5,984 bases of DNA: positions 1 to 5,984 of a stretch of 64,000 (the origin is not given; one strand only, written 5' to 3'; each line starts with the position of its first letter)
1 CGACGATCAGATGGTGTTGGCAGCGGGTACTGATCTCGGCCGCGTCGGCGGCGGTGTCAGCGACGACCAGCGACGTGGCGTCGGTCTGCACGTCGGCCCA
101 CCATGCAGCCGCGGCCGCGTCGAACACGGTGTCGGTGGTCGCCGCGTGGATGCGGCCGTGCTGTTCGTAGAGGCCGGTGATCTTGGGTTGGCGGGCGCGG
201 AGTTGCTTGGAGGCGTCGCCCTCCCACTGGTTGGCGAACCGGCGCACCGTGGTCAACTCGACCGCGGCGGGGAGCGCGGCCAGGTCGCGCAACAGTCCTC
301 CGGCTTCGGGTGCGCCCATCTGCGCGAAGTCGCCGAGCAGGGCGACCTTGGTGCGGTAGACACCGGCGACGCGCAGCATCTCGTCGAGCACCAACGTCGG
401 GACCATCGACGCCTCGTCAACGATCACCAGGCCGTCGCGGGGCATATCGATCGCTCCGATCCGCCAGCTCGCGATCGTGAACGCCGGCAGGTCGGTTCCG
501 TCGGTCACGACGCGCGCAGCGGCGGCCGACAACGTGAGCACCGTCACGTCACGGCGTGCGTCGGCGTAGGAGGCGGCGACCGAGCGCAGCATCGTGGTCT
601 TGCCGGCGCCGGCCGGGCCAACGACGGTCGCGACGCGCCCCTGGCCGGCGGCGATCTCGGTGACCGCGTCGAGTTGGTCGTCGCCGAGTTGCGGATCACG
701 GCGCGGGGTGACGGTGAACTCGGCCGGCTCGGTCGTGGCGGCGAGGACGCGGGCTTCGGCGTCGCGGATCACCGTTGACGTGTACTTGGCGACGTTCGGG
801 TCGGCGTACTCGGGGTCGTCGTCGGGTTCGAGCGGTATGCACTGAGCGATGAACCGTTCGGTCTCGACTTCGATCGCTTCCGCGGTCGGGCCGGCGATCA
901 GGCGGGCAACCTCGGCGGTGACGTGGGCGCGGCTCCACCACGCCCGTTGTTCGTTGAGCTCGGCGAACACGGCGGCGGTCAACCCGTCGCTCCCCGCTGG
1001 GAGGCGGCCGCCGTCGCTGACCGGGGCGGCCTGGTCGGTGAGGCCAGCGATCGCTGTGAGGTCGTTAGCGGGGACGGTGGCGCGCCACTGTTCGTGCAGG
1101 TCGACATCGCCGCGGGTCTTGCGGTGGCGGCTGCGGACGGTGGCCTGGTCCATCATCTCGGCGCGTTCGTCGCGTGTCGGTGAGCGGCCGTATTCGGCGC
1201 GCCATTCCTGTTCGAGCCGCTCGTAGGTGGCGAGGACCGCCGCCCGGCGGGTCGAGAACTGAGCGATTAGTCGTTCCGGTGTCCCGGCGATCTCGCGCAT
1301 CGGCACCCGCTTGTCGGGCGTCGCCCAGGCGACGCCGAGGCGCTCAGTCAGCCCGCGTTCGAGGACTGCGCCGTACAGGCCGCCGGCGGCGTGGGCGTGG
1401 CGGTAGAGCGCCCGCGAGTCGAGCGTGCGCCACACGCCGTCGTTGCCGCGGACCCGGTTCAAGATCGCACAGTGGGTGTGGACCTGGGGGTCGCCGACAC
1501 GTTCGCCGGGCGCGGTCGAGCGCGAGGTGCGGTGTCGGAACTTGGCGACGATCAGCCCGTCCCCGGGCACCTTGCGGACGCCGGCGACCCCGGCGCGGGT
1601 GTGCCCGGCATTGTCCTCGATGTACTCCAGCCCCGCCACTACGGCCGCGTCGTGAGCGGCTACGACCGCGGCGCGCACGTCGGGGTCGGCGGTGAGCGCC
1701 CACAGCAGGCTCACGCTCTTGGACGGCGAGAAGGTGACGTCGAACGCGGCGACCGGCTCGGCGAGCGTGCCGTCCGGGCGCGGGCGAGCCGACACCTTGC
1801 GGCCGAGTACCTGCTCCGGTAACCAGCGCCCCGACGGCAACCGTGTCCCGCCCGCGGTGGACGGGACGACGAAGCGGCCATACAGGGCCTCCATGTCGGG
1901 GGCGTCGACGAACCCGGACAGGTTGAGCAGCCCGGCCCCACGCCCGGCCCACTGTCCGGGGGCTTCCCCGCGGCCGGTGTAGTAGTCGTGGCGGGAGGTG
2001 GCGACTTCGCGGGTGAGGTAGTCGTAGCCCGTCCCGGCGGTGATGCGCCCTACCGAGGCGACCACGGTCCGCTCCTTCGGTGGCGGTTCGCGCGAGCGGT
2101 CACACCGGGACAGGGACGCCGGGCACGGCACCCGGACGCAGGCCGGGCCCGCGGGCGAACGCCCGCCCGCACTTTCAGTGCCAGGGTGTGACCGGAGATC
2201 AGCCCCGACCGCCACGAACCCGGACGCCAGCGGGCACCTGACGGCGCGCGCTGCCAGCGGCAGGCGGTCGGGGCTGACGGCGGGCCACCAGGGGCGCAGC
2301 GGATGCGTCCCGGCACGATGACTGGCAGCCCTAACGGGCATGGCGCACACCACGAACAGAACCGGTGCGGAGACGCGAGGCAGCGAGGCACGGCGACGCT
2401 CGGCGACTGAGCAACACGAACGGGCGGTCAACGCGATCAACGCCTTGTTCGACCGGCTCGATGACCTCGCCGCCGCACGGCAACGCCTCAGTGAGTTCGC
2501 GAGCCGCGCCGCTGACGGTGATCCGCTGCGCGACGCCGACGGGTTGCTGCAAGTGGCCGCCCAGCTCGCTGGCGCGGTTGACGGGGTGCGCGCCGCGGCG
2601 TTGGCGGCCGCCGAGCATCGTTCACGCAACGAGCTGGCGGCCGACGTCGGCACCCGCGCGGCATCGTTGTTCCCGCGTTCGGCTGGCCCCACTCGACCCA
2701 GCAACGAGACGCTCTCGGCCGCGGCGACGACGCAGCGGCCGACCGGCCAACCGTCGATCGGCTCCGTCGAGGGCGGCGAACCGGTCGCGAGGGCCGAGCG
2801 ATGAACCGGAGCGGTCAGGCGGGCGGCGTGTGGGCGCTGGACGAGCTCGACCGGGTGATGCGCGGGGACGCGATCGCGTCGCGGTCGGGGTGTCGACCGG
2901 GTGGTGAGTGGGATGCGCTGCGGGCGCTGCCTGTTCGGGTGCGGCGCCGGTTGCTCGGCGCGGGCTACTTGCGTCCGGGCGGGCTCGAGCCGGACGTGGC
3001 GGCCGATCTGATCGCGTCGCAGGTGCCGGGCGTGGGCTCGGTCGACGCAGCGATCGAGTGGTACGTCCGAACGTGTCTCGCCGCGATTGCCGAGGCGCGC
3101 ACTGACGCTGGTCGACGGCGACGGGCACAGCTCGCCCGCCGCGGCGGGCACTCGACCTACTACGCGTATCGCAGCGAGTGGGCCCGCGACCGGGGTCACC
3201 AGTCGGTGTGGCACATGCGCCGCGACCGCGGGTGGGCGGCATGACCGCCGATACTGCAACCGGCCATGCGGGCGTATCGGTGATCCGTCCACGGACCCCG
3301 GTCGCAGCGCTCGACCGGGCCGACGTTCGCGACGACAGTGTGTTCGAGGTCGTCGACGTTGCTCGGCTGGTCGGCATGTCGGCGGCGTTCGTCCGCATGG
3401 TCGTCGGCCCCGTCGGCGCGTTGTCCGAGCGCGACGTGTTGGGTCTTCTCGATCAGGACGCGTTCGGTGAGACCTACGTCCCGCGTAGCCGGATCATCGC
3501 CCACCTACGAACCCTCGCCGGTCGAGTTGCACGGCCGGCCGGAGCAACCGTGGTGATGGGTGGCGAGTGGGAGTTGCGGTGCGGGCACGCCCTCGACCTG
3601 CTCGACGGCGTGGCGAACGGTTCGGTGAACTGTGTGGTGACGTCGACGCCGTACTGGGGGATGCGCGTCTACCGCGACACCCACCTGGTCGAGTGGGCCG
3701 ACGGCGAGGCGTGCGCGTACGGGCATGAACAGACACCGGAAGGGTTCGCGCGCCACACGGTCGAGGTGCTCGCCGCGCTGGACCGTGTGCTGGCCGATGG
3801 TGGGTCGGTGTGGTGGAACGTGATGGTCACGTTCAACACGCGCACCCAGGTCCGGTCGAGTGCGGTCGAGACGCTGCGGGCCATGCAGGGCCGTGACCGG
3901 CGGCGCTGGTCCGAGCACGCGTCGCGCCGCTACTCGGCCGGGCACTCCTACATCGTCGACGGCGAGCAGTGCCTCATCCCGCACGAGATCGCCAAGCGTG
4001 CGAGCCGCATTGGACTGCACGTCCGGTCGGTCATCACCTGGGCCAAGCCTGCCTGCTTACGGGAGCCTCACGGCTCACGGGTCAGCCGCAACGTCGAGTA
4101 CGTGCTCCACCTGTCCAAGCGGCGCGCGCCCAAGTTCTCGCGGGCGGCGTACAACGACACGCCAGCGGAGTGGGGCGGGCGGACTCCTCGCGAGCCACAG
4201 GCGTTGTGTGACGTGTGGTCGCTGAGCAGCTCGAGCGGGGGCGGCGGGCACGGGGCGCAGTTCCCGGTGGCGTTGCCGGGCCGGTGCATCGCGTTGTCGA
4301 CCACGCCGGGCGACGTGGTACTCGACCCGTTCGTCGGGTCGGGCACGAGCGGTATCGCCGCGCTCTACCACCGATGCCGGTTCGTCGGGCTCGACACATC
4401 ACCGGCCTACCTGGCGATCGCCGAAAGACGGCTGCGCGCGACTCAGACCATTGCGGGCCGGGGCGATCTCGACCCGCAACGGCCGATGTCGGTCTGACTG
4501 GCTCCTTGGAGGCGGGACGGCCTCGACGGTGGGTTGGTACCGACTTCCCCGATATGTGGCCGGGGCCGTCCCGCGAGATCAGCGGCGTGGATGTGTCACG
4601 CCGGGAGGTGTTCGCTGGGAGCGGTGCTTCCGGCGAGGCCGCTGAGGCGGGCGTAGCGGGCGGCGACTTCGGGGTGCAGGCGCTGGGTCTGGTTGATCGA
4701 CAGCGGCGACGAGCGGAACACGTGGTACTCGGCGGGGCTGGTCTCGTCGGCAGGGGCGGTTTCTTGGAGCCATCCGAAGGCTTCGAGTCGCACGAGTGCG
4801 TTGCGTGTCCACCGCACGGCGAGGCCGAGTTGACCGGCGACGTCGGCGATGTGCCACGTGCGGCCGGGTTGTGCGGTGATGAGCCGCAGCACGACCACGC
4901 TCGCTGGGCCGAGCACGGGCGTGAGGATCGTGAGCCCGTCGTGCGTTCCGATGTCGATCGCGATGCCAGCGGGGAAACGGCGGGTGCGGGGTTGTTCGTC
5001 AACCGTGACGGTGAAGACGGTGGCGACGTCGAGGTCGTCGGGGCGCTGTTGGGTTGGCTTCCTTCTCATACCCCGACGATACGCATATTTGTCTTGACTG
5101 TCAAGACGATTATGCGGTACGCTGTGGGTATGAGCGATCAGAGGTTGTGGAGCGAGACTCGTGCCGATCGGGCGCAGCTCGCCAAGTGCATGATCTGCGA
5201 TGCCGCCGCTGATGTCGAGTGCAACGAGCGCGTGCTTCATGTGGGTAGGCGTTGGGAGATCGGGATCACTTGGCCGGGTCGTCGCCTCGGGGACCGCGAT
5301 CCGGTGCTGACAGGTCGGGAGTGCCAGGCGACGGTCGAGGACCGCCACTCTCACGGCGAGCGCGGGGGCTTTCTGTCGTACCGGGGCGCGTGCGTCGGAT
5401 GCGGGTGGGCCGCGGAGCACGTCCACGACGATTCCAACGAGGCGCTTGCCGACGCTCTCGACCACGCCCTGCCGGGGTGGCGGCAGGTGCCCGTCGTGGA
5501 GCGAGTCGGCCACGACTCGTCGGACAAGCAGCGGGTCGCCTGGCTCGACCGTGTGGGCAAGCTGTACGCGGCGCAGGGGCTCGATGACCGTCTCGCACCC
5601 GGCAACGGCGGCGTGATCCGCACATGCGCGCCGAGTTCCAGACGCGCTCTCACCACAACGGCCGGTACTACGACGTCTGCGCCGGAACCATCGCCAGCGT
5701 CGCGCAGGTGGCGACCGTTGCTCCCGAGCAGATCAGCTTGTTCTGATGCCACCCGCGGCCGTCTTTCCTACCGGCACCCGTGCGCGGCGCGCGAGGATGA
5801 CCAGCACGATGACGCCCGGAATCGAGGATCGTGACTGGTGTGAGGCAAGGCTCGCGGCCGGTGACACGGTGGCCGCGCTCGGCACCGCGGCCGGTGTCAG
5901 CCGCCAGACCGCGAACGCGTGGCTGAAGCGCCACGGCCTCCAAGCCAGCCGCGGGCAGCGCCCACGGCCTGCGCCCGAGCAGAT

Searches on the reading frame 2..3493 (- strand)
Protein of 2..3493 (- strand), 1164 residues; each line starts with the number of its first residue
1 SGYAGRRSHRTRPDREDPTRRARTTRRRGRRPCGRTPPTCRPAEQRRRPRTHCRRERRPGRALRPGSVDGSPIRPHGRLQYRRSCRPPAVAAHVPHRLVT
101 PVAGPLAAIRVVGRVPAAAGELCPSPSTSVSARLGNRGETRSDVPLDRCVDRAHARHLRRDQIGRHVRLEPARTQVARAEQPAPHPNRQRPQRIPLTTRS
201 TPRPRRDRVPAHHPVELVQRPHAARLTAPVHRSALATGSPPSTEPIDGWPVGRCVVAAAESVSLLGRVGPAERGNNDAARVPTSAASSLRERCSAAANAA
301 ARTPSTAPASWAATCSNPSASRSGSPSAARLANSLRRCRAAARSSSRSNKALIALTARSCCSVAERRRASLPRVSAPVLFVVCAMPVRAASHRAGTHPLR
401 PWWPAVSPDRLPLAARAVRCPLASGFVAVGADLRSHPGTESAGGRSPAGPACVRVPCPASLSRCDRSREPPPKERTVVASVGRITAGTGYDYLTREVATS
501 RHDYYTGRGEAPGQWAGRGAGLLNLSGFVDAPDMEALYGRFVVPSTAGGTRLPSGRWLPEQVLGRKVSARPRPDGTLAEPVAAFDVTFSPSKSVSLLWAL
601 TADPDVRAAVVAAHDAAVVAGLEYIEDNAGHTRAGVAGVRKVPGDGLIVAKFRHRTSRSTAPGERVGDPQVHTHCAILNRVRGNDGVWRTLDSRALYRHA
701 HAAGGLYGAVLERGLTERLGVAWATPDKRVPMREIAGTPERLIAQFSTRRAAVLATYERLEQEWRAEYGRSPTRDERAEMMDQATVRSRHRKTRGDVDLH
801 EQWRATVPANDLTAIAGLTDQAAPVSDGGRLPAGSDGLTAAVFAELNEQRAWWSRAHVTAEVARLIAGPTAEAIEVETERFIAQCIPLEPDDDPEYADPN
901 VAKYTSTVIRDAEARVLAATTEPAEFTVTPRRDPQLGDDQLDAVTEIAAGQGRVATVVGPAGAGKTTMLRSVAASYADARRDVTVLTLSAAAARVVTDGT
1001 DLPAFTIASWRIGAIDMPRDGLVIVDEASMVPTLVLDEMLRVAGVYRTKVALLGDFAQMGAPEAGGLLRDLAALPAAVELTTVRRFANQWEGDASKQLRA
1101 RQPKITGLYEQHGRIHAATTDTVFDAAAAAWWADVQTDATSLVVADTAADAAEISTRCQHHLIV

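Call 59: search_protein_families(library=pfam, proteins=[window:2-3493:-], max_evalue=0.0001)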
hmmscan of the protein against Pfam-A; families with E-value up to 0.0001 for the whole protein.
window:2-3493:- (1164 aa): 6 families
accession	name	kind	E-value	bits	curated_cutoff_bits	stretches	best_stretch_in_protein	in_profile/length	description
PF08751.17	TrwC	-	3.7e-74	250.3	25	1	486-806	1-282/286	TrwC relaxase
PF13604.12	AAA_30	-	1.4e-42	146.1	27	1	935-1119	1-190/191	AAA domain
PF13245.12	AAA_19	-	1.5e-11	45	25.1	1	949-1059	8-129/134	AAA domain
PF25199.1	nSTAND_NTPase5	-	9.8e-07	29.1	34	1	942-995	30-83/145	Novel STAND NTPase 5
PF01443.25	Viral_helicase1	-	1e-05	25.9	21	1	957-1063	3-101/228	Viral superfamily 1 RNA helicase core domain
PF13191.12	AAA_16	-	4.5e-05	24.4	32.6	1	941-982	13-52/167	AAA ATPase domain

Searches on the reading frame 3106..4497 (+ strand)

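Call 59: search_protein_families(library=pfam, proteins=[window:3106-4497:+], max_evalue=0.0001)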
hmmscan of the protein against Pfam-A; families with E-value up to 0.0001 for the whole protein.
window:3106-4497:+ (463 aa): 1 family
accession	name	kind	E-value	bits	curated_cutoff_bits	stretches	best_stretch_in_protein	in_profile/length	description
PF01555.25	N6_N4_Mtase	-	5.7e-35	121.7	26.7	1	174-440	1-220/221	DNA methylase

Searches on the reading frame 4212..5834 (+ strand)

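Call 59: search_protein_families(library=pfam, proteins=[window:4212-5834:+], max_evalue=0.0001)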
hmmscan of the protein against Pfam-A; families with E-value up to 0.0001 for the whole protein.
window:4212-5834:+ (540 aa): 1 family
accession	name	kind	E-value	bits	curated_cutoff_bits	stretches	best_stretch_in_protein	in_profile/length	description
PF19876.4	DUF6349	-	3.2e-18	66.8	25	1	345-456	23-128/169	Family of unknown function (DUF6349)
